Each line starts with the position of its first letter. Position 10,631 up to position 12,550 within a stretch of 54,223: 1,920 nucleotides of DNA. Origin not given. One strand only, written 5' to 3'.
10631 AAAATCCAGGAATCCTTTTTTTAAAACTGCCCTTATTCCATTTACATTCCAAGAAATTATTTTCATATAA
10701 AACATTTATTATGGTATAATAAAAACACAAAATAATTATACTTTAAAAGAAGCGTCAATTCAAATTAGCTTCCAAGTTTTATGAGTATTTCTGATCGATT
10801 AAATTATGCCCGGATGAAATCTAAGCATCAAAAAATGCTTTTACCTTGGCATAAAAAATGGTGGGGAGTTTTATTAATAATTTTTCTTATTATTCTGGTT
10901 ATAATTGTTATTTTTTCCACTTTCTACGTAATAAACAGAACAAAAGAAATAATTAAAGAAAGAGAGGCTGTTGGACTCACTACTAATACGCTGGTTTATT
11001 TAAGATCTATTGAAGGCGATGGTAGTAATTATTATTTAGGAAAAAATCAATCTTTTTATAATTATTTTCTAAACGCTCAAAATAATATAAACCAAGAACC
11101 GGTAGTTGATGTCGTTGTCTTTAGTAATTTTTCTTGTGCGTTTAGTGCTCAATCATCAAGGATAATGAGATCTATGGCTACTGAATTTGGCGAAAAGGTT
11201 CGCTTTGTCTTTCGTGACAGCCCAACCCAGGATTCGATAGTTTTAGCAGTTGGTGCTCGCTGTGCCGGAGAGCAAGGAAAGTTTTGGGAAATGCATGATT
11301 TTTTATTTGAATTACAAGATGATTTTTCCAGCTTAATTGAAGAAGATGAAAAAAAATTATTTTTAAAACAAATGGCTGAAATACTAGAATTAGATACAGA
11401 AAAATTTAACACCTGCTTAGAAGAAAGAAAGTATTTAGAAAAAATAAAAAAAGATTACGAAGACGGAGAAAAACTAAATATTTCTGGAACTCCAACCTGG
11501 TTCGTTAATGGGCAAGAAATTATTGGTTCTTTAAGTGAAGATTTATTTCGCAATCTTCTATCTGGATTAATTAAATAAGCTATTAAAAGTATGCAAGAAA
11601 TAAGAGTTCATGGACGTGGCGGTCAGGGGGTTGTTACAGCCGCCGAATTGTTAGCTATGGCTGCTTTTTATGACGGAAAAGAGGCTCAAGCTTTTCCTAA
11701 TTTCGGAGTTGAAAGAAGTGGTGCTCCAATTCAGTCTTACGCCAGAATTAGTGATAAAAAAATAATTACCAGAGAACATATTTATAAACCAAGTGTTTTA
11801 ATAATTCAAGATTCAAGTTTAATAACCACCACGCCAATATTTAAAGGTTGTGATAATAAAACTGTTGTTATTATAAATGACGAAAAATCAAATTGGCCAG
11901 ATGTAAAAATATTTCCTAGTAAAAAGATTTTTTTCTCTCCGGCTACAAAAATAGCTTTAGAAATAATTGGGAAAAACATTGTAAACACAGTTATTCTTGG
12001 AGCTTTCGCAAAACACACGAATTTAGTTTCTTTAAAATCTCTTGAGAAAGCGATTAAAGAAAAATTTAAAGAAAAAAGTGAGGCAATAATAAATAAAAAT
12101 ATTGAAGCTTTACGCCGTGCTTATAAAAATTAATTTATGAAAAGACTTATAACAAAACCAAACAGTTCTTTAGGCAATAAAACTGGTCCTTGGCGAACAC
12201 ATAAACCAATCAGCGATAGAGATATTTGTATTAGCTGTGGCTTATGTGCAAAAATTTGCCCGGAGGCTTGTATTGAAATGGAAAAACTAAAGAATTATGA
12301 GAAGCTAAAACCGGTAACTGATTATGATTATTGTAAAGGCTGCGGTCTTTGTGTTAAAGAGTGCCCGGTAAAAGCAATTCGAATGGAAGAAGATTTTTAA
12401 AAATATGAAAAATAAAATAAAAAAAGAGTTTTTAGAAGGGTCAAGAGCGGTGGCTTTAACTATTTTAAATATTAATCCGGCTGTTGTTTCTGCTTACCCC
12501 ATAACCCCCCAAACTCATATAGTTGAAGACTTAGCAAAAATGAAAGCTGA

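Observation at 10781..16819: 2-oxoacid:ferredoxin oxidoreductase operon interleaved with two exported pilin-like genes and headed by a DsbA-like gene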

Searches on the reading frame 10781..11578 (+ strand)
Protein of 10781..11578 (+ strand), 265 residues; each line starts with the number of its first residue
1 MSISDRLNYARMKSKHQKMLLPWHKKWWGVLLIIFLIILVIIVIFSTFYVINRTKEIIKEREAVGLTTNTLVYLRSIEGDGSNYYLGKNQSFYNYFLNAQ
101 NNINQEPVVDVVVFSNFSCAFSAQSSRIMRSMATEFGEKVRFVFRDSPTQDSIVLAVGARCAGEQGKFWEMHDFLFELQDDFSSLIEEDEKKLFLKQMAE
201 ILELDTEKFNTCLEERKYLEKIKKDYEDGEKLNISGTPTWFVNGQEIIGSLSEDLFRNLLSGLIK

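Call 3: search_protein_families(library=pfam, proteins=[window:10781-11578:+], max_evalue=0.01)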
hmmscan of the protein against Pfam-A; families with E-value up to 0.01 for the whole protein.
window:10781-11578:+ (265 aa): 3 families
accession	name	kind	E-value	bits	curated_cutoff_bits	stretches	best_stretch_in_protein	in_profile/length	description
PF13462.12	Thioredoxin_4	-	4e-16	60.1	23.2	1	109-260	15-163/165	Thioredoxin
PF01323.26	DSBA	-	1.3e-12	48.3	25.6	1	139-260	72-190/191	DSBA-like thioredoxin domain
PF13743.12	Thioredoxin_5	-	0.0056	16.9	27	1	143-242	66-163/186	Thioredoxin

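Call 4: search_protein_families(library=ncbifam, proteins=[window:10781-11578:+], max_evalue=0.01)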
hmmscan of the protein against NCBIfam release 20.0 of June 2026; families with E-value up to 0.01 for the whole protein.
window:10781-11578:+ (265 aa): 2 families
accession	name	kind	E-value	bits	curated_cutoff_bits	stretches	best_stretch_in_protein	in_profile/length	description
NF041057.1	Rcas_1661_fam_Se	equivalog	4.6e-20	72.2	190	1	139-260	124-244/247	Rcas_1661 family thioredoxin-like (seleno)lipoprotein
NF045999.1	MAG1140_fam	equivalog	0.0011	19.1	35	1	25-106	6-88/126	MAG1140 family protein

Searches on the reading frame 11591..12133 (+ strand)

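Call 3: search_protein_families(library=pfam, proteins=[window:11591-12133:+], max_evalue=0.01)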
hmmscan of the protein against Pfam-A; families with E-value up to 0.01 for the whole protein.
window:11591-12133:+ (180 aa): 1 family
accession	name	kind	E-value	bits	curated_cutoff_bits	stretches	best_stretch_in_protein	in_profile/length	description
PF01558.24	POR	-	2.6e-40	138.8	27.4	1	10-178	1-172/173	Pyruvate ferredoxin/flavodoxin oxidoreductase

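Call 4: search_protein_families(library=ncbifam, proteins=[window:11591-12133:+], max_evalue=0.01)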
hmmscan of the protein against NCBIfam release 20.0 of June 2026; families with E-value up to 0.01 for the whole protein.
window:11591-12133:+ (180 aa): 24 families
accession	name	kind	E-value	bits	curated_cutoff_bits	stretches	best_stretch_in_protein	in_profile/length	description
NF006321.0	PRK08534.1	equivalog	2.2e-62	210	225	1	1-179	1-175/181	pyruvate ferredoxin oxidoreductase subunit gamma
TIGR02175.1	PorC_KorC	subfamily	1.6e-59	200.7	81.1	1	1-179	1-173/177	2-oxoacid:acceptor oxidoreductase, gamma subunit, pyruvate/2-ketoisovalerate family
NF040683.1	PorC_Meth_Thtga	equivalog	1.7e-59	200.5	270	1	1-179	1-171/177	pyruvate synthase subunit PorC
NF010632.0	PRK14029.1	equivalog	4.1e-49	166.7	335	1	1-179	1-178/185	pyruvate/ketoisovalerate ferredoxin oxidoreductase subunit gamma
NF045762.1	PhenlGlyoxDHPadE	equivalog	2.2e-45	154.8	300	1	1-179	1-177/187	NADH-dependent phenylglyoxylate dehydrogenase subunit gamma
NF004497.0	PRK05844.1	equivalog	1.9e-31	109.1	243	1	1-179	1-183/186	pyruvate flavodoxin oxidoreductase subunit gamma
NF006323.0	PRK08537.1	equivalog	2.5e-20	72.6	235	1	2-178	3-175/181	2-oxoacid:ferredoxin oxidoreductase subunit gamma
NF005324.0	PRK06853.1-4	equivalog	6.1e-15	55.6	222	2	117-177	126-185/196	indolepyruvate oxidoreductase subunit beta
TIGR03710.1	OAFO_sf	subfamily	2.9e-14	52.6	482.75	1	4-179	4-171/561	2-oxoacid:acceptor oxidoreductase subunit alpha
NF005322.0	PRK06853.1-2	equivalog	2.1e-11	44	237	1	3-175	7-187/197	indolepyruvate oxidoreductase subunit beta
NF045790.1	OxalOxreddelta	equivalog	2.3e-10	40.1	230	1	20-100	34-118/316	oxalate oxidoreductase subunit delta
NF006211.0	PRK08338.1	equivalog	5.7e-10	39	239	1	3-179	2-166/170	2-oxoacid:ferredoxin oxidoreductase subunit gamma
NF009589.0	PRK13030.1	subfamily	4.2e-09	34.7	816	1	3-99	730-830/1170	indolepyruvate ferredoxin oxidoreductase family protein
NF005325.0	PRK06853.1-5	equivalog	3.4e-08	33.5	230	1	112-177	126-187/192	indolepyruvate oxidoreductase subunit beta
TIGR03334.1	IOR_beta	equivalog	5e-06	26.6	205.8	1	3-54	2-53/189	indolepyruvate ferredoxin oxidoreductase subunit beta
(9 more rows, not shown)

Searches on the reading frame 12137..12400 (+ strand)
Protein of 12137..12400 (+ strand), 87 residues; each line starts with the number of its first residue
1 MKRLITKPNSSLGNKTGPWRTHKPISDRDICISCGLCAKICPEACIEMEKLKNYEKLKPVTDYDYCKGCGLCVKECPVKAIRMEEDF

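Call 3: search_protein_families(library=pfam, proteins=[window:12137-12400:+], max_evalue=0.01)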
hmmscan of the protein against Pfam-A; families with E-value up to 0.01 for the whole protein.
window:12137-12400:+ (87 aa): 16 families
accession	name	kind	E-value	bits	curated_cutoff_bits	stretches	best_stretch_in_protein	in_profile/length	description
PF00037.32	Fer4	-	4.8e-14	51.9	21.1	2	59-82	1-24/24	4Fe-4S binding domain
PF12837.12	Fer4_6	-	7.5e-12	45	25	2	58-81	1-24/24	4Fe-4S binding domain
PF13237.11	Fer4_10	-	1.5e-11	44.5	25.5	2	24-77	2-53/53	4Fe-4S dicluster domain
PF12797.12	Fer4_2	-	1.6e-11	43.8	24.5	2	58-78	2-22/22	4Fe-4S binding domain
PF14697.11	Fer4_21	-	2.5e-11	44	35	1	27-83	4-59/59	4Fe-4S dicluster domain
PF12838.12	Fer4_7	-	4.8e-11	43.4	27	1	31-80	2-52/52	4Fe-4S dicluster domain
PF13484.11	Fer4_16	-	1.2e-08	36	30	2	66-84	2-20/66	4Fe-4S double cluster binding domain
PF13187.11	Fer4_9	-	3.5e-08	33.8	27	1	31-81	2-52/52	4Fe-4S dicluster domain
PF12800.12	Fer4_4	-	3e-07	30.7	24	2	64-78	2-16/17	4Fe-4S binding domain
PF25160.1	LdpA_Fe-S-bd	-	1.1e-06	28.8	27.6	1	64-84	26-46/49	LdpA Fe-S cluster-binding domain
PF12798.12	Fer4_3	-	2.8e-06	28.2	27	1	66-80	1-15/15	4Fe-4S binding domain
PF13459.11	Fer4_15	-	3.6e-06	28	22.4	1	27-44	4-21/66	4Fe-4S single cluster domain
PF13183.11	Fer4_8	-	0.00023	22.1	27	1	30-79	4-67/68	4Fe-4S dicluster domain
PF13534.11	Fer4_17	-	0.00029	21.7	22.2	0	29-43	44-58/61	4Fe-4S dicluster domain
PF17179.9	Fer4_22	-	0.0011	20.2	27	0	53-79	68-94/95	4Fe-4S dicluster domain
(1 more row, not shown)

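Call 4: search_protein_families(library=ncbifam, proteins=[window:12137-12400:+], max_evalue=0.01)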
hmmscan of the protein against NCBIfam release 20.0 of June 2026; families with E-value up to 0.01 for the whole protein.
window:12137-12400:+ (87 aa): 92 families (the best 25 are shown)
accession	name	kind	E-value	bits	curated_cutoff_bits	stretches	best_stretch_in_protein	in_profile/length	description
TIGR02179.1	PorD_KorD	subfamily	5.4e-28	96.9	60.05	1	5-85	1-76/78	2-oxoacid:acceptor oxidoreductase, delta subunit, pyruvate/2-ketoisovalerate family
NF040684.1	PorD_Arch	equivalog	6.1e-28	96.7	120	1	4-85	7-83/85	pyruvate synthase subunit PorD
NF007203.0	PRK09624.1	equivalog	6.8e-23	80.9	171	1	7-84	29-101/105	pyuvate ferredoxin oxidoreductase subunit delta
NF007202.0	PRK09623.1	equivalog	5.4e-20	71.7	166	1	11-85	33-102/105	3-methyl-2-oxobutanoate dehydrogenase subunit delta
NF045790.1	OxalOxreddelta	equivalog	3e-17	62.7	230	1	14-83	245-308/316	oxalate oxidoreductase subunit delta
NF007204.0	PRK09625.1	equivalog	7.5e-17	61.6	125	1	9-79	39-104/133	pyruvate flavodoxin oxidoreductase subunit delta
NF045763.1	PhenlGlyoxDHPadF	equivalog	1.1e-15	57.5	150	1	16-82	18-78/78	NADH-dependent phenylglyoxylate dehydrogenase subunit delta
TIGR01971.1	NuoI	subfamily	1e-13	50.9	113.05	1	27-87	40-104/121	NADH-quinone oxidoreductase, chain I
NF004541.0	PRK05888.2-2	equivalog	4.9e-12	46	217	1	28-82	60-112/168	NADH-quinone oxidoreductase subunit NuoI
NF038196.1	ferrodoxin_EFR1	subfamily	1.8e-11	44.5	75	2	20-52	175-207/242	EFR1 family ferrodoxin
NF010590.0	PRK13984.1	equivalog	3.6e-10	38.6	946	1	25-86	46-113/611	putative oxidoreductase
NF040864.1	HgcB_ferredoxin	equivalog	4e-10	39.4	99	1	27-84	12-64/93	mercury methylation ferredoxin HgcB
NF009053.0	PRK12387.1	subfamily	5.2e-10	39.4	204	1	23-87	32-96/180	formate hydrogenlyase complex iron-sulfur subunit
NF043039.1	HgcAB_like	equivalog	1e-09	38.5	285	1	25-82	296-350/350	HgcAB-like fusion protein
NF058577.1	FdxA_fam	equivalog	1.4e-09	38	65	2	29-80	7-52/52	4Fe-4S ferredoxin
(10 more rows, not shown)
